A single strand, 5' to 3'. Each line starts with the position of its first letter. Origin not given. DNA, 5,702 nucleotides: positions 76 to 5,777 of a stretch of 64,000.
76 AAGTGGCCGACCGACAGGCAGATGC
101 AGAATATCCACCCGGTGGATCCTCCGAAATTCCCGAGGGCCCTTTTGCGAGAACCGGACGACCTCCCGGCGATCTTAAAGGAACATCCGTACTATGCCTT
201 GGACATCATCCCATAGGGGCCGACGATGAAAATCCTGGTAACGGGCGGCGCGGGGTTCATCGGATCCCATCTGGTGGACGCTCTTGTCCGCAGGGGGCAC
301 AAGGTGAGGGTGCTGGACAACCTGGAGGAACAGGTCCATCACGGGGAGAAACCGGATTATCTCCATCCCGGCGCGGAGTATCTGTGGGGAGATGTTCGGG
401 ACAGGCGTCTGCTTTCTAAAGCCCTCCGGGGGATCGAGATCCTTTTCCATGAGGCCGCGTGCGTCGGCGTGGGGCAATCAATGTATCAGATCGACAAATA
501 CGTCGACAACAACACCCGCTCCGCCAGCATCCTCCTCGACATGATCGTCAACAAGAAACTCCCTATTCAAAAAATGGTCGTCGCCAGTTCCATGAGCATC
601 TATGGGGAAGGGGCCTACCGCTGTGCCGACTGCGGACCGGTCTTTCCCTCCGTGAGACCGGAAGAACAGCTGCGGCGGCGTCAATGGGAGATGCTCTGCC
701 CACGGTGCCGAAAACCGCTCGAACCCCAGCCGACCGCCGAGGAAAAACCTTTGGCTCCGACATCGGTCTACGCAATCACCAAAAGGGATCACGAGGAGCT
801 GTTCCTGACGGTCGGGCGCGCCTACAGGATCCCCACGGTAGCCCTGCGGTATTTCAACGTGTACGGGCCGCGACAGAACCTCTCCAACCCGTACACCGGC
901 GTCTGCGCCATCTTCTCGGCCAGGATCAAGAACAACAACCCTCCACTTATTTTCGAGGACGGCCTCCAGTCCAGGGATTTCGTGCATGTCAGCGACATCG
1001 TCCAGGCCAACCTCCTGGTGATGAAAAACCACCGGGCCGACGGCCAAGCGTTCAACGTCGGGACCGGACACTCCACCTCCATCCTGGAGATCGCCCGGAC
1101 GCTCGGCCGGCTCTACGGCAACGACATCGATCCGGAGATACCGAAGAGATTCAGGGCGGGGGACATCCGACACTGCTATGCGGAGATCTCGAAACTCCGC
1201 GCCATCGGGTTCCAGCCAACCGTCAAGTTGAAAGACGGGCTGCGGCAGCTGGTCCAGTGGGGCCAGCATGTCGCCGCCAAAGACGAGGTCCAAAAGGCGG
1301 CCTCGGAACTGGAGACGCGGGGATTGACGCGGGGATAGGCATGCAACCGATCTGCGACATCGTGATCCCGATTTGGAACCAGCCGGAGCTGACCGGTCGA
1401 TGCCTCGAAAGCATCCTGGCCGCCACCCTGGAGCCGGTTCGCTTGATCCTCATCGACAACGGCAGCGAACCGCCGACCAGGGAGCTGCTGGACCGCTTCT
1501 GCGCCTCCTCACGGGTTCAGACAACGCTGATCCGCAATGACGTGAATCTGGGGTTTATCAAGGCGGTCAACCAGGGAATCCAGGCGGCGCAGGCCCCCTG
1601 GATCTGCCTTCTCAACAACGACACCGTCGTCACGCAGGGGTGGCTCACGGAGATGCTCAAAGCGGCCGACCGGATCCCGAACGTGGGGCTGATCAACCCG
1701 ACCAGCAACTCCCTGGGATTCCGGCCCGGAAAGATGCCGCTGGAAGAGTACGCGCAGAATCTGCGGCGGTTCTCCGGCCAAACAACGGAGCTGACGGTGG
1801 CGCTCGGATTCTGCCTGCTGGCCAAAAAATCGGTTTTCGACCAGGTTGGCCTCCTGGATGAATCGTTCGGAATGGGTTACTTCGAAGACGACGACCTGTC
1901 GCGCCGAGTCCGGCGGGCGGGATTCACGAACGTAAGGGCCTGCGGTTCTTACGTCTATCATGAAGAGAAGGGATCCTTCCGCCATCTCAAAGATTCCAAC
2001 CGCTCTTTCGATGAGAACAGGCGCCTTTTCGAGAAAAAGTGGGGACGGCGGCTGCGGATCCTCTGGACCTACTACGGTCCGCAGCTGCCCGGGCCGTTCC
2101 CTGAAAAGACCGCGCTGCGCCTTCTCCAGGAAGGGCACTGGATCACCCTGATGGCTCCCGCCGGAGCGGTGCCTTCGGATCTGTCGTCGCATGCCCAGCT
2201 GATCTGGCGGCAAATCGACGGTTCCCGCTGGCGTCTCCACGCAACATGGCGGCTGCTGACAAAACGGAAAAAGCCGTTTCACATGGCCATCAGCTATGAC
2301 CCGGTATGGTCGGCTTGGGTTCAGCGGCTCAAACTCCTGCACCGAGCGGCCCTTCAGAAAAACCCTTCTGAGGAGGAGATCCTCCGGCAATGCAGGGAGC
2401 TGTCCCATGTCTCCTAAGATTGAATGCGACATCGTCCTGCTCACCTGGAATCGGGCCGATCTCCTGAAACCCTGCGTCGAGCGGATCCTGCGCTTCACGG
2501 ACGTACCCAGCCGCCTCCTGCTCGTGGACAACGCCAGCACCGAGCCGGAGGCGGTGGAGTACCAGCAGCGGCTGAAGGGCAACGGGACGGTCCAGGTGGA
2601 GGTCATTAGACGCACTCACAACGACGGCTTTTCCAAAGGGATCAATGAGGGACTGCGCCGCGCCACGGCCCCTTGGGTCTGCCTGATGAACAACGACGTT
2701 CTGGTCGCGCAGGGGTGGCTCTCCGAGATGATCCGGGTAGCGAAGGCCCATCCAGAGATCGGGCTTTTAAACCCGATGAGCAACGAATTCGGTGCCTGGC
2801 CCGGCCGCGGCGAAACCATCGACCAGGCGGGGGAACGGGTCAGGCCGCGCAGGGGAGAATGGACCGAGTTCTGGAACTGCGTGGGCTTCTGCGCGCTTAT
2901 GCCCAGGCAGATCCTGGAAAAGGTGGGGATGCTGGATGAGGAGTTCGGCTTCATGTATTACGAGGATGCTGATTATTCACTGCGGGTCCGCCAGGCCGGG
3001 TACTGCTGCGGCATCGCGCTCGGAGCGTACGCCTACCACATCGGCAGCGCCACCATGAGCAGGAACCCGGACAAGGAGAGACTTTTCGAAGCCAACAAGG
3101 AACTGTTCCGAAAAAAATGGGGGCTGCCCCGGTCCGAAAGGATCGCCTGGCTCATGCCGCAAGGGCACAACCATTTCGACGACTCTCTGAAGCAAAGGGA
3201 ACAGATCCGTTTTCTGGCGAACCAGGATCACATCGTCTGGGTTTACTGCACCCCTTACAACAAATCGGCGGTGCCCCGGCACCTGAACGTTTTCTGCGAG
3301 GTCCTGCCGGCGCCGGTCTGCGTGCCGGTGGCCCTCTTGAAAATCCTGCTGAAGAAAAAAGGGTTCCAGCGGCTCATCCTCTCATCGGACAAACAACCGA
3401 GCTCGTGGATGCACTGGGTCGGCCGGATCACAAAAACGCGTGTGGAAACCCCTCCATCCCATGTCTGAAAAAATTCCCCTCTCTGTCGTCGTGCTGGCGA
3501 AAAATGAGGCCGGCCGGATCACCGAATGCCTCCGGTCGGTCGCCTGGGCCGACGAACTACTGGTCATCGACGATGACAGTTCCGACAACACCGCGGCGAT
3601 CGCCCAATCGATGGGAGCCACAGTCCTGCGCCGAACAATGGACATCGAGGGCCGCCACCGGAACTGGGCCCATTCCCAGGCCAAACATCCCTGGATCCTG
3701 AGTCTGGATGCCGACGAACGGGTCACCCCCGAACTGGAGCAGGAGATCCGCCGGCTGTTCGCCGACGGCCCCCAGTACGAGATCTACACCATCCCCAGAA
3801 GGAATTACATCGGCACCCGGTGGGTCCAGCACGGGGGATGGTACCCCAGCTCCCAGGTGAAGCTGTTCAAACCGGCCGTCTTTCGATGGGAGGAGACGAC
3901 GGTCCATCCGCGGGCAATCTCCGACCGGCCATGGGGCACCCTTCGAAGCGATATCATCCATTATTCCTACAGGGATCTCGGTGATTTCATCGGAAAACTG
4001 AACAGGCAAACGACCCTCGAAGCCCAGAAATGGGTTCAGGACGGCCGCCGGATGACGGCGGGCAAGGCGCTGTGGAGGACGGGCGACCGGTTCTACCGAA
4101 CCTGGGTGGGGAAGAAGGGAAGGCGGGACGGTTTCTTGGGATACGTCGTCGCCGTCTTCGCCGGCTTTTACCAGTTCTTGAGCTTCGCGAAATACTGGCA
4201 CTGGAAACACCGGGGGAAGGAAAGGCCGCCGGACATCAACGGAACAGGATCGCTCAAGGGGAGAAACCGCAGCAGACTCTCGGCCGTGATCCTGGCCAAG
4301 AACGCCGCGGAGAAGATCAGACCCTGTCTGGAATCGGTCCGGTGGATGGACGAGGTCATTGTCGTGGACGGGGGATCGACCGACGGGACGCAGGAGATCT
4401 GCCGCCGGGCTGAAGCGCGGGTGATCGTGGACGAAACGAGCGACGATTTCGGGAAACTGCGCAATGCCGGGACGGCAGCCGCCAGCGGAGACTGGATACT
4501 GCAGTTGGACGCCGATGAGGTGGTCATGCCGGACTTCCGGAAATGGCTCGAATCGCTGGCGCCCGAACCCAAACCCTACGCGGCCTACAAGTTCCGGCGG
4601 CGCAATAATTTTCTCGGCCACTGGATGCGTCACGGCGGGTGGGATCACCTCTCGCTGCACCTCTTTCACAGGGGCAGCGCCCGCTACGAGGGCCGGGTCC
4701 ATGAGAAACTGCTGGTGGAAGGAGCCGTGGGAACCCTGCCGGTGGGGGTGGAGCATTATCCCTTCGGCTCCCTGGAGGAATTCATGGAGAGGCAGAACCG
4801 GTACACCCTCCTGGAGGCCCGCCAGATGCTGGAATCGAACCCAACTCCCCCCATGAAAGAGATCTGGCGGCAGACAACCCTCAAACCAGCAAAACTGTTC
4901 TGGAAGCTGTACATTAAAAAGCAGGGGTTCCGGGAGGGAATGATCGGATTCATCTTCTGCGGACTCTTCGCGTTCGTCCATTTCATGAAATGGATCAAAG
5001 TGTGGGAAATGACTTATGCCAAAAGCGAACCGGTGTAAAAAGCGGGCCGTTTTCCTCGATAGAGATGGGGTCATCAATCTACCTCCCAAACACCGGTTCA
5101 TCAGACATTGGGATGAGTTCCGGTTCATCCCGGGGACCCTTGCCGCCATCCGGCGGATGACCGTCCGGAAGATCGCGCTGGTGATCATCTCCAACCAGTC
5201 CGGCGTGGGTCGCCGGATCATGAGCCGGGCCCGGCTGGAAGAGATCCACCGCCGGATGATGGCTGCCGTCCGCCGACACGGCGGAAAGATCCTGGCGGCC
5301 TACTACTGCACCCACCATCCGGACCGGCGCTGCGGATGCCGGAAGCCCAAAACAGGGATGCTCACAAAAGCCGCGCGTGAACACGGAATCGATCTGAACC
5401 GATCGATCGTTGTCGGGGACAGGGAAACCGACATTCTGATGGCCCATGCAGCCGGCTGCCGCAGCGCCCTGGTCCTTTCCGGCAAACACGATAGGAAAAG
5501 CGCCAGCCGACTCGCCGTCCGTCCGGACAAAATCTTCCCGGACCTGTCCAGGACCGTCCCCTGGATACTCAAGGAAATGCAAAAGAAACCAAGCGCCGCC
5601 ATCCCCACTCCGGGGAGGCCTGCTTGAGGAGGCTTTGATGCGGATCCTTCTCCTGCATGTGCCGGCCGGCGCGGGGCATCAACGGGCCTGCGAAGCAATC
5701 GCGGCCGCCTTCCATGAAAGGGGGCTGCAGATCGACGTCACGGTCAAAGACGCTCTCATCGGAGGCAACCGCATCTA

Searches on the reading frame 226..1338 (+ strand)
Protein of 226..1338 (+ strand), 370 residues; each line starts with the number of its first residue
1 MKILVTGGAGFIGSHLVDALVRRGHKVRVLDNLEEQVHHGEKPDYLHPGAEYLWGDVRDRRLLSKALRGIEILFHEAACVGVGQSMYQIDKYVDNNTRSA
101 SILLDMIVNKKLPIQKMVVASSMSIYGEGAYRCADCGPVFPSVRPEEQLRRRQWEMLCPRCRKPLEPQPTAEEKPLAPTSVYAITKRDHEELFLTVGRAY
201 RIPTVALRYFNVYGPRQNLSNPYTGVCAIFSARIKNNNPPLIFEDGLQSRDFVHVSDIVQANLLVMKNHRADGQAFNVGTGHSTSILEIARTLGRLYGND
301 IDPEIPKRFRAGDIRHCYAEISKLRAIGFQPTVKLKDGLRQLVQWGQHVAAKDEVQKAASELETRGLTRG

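Call 32: search_protein_families(library=pfam, proteins=[window:226-1338:+], max_evalue=0.001)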
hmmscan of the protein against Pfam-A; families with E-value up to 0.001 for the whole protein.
window:226-1338:+ (370 aa): 9 families
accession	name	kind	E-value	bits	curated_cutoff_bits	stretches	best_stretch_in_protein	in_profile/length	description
PF01370.27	Epimerase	-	2e-50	171.9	20.9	2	168-279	125-240/240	NAD dependent epimerase/dehydratase family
PF16363.11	GDP_Man_Dehyd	-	3e-39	135.8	27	2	168-341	139-331/332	GDP-mannose 4,6 dehydratase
PF01073.25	3Beta_HSD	-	7.4e-21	74.8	22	1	4-128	1-122/280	3-beta hydroxysteroid dehydrogenase/isomerase family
PF02719.21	Polysacc_synt_2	-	7.7e-16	58.6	20.2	2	3-121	1-127/293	Polysaccharide biosynthesis protein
PF05368.20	NmrA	-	4.3e-08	33.6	27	1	2-78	4-78/298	NmrA-like family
PF07993.18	NAD_binding_4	-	1.7e-06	27.8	20.1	0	5-27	1-23/258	Male sterility protein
PF13460.12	NAD_binding_10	-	4.4e-06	27.1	27.2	1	7-128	1-104/184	NAD(P)H-binding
PF00106.31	adh_short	-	0.00031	20.7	26.6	1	3-70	3-71/195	short chain dehydrogenase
PF04321.23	RmlD_sub_bind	-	0.00072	19.1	27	0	1-38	1-38/287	RmlD substrate binding domain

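Call 81: search_protein_families(library=ncbifam, proteins=[window:226-1338:+], max_evalue=1e-8)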
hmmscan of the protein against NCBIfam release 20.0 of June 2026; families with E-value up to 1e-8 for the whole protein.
window:226-1338:+ (370 aa): 18 families
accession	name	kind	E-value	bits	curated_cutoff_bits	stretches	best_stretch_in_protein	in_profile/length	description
TIGR01179.1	galE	equivalog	1.1e-44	152.6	262.3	2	168-349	131-328/332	UDP-glucose 4-epimerase GalE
TIGR02197.1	heptose_epim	equivalog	1.8e-37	129.2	274.6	2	172-345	127-312/316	ADP-glyceromanno-heptose 6-epimerase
TIGR04180.1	EDH_00030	hypoth_equivalog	9.1e-37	126.7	475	2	3-131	1-130/297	NAD-dependent 4,6-dehydratase LegB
TIGR01181.1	dTDP_gluc_dehyt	equivalog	3.1e-33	115.2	365.1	2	170-346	139-311/321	dTDP-glucose 4,6-dehydratase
NF011728.1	PRK15181.1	equivalog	2.7e-30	105.5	760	1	169-345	152-336/348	Vi polysaccharide biosynthesis UDP-N-acetylglucosaminuronic acid C-4 epimerase TviC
NF008360.0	PRK11150.1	equivalog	3e-27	95.6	452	2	178-345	136-305/310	ADP-glyceromanno-heptose 6-epimerase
NF007956.0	PRK10675.1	subfamily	9.1e-23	80.9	394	1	1-129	1-131/338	UDP-glucose 4-epimerase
NF042422.1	oxyalk_red_OleD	equivalog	8.8e-18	64.7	580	1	1-126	1-114/329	2-alkyl-3-oxoalkanoate reductase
NF047922.1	GDPFucSynFcl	equivalog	7.9e-17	61.7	500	1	168-345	115-300/308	GDP-L-fucose synthase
TIGR03466.1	HpnA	hypoth_equivalog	1.3e-16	60.4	367.65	1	1-127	1-118/327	hopanoid-associated sugar epimerase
NF052578.1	StrlDmthSdmBMthl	equivalog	8.1e-15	55.4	600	1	1-127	1-118/328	sterol demethylase protein SdmB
NF007582.0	PRK10217.1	equivalog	1.2e-13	50.9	698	0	172-347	150-332/355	dTDP-glucose 4,6-dehydratase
NF007490.0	PRK10084.1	subfamily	2.5e-13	49.7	649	0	172-346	157-334/361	dTDP-glucose 4,6-dehydratase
NF043036.1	ErythonDh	equivalog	5.7e-13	48.8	325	1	1-128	1-131/321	D-erythronate dehydrogenase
TIGR01777.1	yfcH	hypoth_equivalog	1.7e-10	41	207.35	0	3-128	1-118/292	TIGR01777 family oxidoreductase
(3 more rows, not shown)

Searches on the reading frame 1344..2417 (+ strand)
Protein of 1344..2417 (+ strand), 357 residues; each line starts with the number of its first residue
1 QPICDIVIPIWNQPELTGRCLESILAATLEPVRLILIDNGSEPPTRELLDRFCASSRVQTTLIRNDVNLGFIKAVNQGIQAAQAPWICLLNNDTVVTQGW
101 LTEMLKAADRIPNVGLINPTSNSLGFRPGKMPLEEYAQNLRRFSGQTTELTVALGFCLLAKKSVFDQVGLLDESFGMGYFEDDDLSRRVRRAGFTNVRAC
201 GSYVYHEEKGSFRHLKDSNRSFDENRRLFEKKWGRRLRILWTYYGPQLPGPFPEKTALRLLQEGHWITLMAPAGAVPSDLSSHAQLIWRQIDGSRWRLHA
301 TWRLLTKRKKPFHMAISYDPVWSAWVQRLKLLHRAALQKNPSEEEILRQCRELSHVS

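Call 32: search_protein_families(library=pfam, proteins=[window:1344-2417:+], max_evalue=0.001)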
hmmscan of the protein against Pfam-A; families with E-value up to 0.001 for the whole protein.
window:1344-2417:+ (357 aa): 4 families
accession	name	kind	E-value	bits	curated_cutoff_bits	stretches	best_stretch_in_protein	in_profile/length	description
PF00535.33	Glycos_transf_2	-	2.4e-27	96.3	23.3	1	6-168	2-167/168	Glycosyl transferase family 2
PF13641.12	Glyco_tranf_2_3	-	1.5e-14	55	27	1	4-212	3-217/230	Glycosyltransferase like family 2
PF13506.12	Glyco_transf_21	-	3.9e-06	26.9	21.7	1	74-195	21-143/174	Glycosyl transferase family 21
PF10111.15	Glyco_tranf_2_2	-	1.3e-05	25.2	27.3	1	28-222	23-225/276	Glycosyltransferase like family 2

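Call 81: search_protein_families(library=ncbifam, proteins=[window:1344-2417:+], max_evalue=1e-8)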
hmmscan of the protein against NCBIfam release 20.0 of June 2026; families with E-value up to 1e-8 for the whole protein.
window:1344-2417:+ (357 aa): 5 families
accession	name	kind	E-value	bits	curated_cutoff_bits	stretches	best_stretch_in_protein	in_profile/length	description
TIGR03965.1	mycofact_glyco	equivalog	7e-16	58.1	280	1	6-207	78-281/467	mycofactocin biosynthesis glycosyltransferase MftF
NF041875.1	EPS_EpsD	equivalog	2.3e-11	43.7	370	1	5-214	2-215/325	exopolysaccharide biosynthesis glycosyltransferase EpsD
TIGR03937.1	PgaC_IcaA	equivalog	8.7e-10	38.1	422.3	1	3-174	46-221/407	poly-beta-1,6-N-acetyl-D-glucosamine synthase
TIGR04283.1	glyco_like_mftF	equivalog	6.2e-09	35.8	182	0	6-193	3-173/221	TIGR04283 family arsenosugar biosynthesis glycosyltransferase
NF041394.1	GtaseAglG_Halo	equivalog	6.8e-09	35.4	440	1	20-176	21-179/304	glucosyl-dolichyl phosphate glucuronosyltransferase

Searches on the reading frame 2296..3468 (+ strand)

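Call 32: search_protein_families(library=pfam, proteins=[window:2296-3468:+], max_evalue=0.001)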
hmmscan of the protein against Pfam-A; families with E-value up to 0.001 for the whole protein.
window:2296-3468:+ (390 aa): 3 families
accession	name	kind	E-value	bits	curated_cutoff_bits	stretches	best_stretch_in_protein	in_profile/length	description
PF00535.33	Glycos_transf_2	-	3.8e-22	79.4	23.3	1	46-210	2-167/168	Glycosyl transferase family 2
PF13641.12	Glyco_tranf_2_3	-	3.1e-11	44.2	27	1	46-248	5-211/230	Glycosyltransferase like family 2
PF13712.12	Glyco_tranf_2_5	-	2.1e-06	28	27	1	77-158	6-88/210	Glycosyltransferase like family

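Call 81: search_protein_families(library=ncbifam, proteins=[window:2425-3468:+], max_evalue=1e-8)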
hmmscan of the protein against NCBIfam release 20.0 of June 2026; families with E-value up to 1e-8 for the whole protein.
window:2425-3468:+ (347 aa): 2 families
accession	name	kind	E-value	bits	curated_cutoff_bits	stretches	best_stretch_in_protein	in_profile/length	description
TIGR03965.1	mycofact_glyco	equivalog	5.3e-11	42.1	280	1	9-192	84-267/467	mycofactocin biosynthesis glycosyltransferase MftF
NF041875.1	EPS_EpsD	equivalog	1.3e-10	41.2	370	1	2-206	2-207/325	exopolysaccharide biosynthesis glycosyltransferase EpsD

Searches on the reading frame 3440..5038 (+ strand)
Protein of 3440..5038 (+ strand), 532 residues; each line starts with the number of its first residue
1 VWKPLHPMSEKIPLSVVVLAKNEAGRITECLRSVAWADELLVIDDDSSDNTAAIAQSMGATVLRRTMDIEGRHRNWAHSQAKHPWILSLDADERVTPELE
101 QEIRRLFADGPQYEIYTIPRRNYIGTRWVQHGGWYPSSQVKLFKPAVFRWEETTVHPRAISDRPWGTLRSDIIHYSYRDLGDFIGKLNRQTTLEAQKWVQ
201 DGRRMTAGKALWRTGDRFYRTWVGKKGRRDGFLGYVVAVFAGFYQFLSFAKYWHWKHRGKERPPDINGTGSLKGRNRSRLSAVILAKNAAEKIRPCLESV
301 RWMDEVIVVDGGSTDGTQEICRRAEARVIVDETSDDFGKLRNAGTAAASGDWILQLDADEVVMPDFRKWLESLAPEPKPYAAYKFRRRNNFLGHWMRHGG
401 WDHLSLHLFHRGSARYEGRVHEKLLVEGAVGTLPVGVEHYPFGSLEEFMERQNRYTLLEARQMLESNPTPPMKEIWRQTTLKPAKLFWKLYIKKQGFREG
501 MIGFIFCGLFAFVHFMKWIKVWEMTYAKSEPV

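Call 32: search_protein_families(library=pfam, proteins=[window:3440-5038:+], max_evalue=0.001)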
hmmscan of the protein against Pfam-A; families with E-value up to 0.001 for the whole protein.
window:3440-5038:+ (532 aa): 4 families
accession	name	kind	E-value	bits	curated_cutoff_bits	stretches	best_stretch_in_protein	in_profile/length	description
PF00535.33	Glycos_transf_2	-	3.5e-41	141.4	23.3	2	281-401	1-131/168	Glycosyl transferase family 2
PF13704.12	Glyco_tranf_2_4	-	1.9e-16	60.8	27.5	2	303-366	19-88/98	Glycosyl transferase family 2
PF13641.12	Glyco_tranf_2_3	-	1.3e-09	38.9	27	0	280-417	3-153/230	Glycosyltransferase like family 2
PF10111.15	Glyco_tranf_2_2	-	1.2e-06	28.7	27.3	0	303-365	29-97/276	Glycosyltransferase like family 2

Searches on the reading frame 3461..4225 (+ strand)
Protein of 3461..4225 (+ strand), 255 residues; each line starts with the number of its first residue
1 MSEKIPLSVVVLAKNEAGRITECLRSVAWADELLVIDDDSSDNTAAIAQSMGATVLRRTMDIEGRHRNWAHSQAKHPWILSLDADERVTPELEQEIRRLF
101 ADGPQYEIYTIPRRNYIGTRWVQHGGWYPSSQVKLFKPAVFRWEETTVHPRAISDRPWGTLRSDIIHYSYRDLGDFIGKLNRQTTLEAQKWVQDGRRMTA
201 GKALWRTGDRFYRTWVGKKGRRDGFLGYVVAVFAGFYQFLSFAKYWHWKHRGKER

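Call 81: search_protein_families(library=ncbifam, proteins=[window:3461-4225:+], max_evalue=1e-8)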
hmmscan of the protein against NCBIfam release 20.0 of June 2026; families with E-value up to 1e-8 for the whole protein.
window:3461-4225:+ (255 aa): 1 family
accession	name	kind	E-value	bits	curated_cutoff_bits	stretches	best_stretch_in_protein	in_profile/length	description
TIGR04283.1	glyco_like_mftF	equivalog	3.2e-12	46.5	182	1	7-107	1-105/221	TIGR04283 family arsenosugar biosynthesis glycosyltransferase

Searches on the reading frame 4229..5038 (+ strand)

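Call 81: search_protein_families(library=ncbifam, proteins=[window:4229-5038:+], max_evalue=1e-8)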
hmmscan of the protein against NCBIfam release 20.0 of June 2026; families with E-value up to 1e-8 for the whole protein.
window:4229-5038:+ (269 aa): 4 families
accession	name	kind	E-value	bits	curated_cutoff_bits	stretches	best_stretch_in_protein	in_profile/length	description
TIGR04283.1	glyco_like_mftF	equivalog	5.5e-13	49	182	1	17-125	1-110/221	TIGR04283 family arsenosugar biosynthesis glycosyltransferase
TIGR04195.1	S_glycosyl_SunS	equivalog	1.3e-09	37.4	350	1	18-99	60-144/421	SunS family peptide S-glycosyltransferase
TIGR03965.1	mycofact_glyco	equivalog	6.5e-09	35.2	280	1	15-113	74-178/467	mycofactocin biosynthesis glycosyltransferase MftF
NF007482.0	PRK10073.1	equivalog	8.4e-09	34.9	423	0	14-111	5-110/334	glycosyltransferase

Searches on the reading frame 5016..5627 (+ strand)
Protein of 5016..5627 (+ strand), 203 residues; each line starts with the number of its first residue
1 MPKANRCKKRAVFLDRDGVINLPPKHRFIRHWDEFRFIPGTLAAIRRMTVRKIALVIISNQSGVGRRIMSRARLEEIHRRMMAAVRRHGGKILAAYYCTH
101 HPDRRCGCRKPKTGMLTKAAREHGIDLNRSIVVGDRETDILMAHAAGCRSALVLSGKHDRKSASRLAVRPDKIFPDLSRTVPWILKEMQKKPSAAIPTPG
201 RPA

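Call 32: search_protein_families(library=pfam, proteins=[window:5016-5627:+], max_evalue=0.001)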
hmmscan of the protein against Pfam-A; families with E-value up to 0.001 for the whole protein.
window:5016-5627:+ (203 aa): 6 families
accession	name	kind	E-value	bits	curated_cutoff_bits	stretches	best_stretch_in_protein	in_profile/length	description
PF13242.12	Hydrolase_like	-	1.2e-21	76.8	22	1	108-178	2-73/75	HAD-hyrolase-like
PF13419.12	HAD_2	-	2.9e-08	34.5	23.8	1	108-153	133-178/178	Haloacid dehalogenase-like hydrolase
PF08645.17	PNK3P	-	3e-08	34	22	1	18-136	9-126/161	Polynucleotide kinase 3 phosphatase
PF00702.32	Hydrolase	-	3.5e-08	34.5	26.4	1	28-147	90-191/191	haloacid dehalogenase-like hydrolase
PF09419.16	PGP_phosphatase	-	6.9e-06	26.2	20.4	1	6-153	38-163/168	Mitochondrial PGP phosphatase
PF12710.13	HAD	-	0.00051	21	27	1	29-144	77-189/189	haloacid dehalogenase-like hydrolase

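Call 81: search_protein_families(library=ncbifam, proteins=[window:5016-5627:+], max_evalue=1e-8)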
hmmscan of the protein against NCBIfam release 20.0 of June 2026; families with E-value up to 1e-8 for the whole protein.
window:5016-5627:+ (203 aa): 8 families
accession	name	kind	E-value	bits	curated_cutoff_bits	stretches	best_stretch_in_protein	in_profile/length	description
NF006506.0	PRK08942.1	equivalog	1.8e-51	174.2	178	1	9-187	3-180/182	D-glycero-beta-D-manno-heptose 1,7-bisphosphate 7-phosphatase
TIGR01656.1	Histidinol-ppas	subfamily_domain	1.6e-40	138.4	84.15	1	11-153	2-146/149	histidinol-phosphate phosphatase domain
TIGR00213.1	GmhB_yaeD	subfamily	3.2e-31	108.3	149.6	1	10-156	2-153/176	D-glycero-beta-D-manno-heptose 1,7-bisphosphate 7-phosphatase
TIGR01662.1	HAD-SF-IIIA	subfamily_domain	1.2e-30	106.5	44.6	1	10-153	1-138/141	HAD-IIIA family hydrolase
NF003937.0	PRK05446.1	equivalog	4.5e-28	98.3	443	1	8-158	2-153/355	bifunctional histidinol-phosphatase/imidazoleglycerol-phosphate dehydratase HisB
NF005264.0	PRK06769.1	equivalog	3.1e-27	95.5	217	1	9-187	4-174/175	HAD-IIIA family hydrolase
NF050049.1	HBPPhtaseGmhB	domain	1.3e-26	93.5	250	1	8-158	2-148/171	D-glycero-alpha-D-manno-heptose-1,7-bisphosphate 7-phosphatase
TIGR01261.1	hisB_Nterm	equivalog_domain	6.8e-26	90.7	140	1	10-149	2-142/161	histidinol-phosphatase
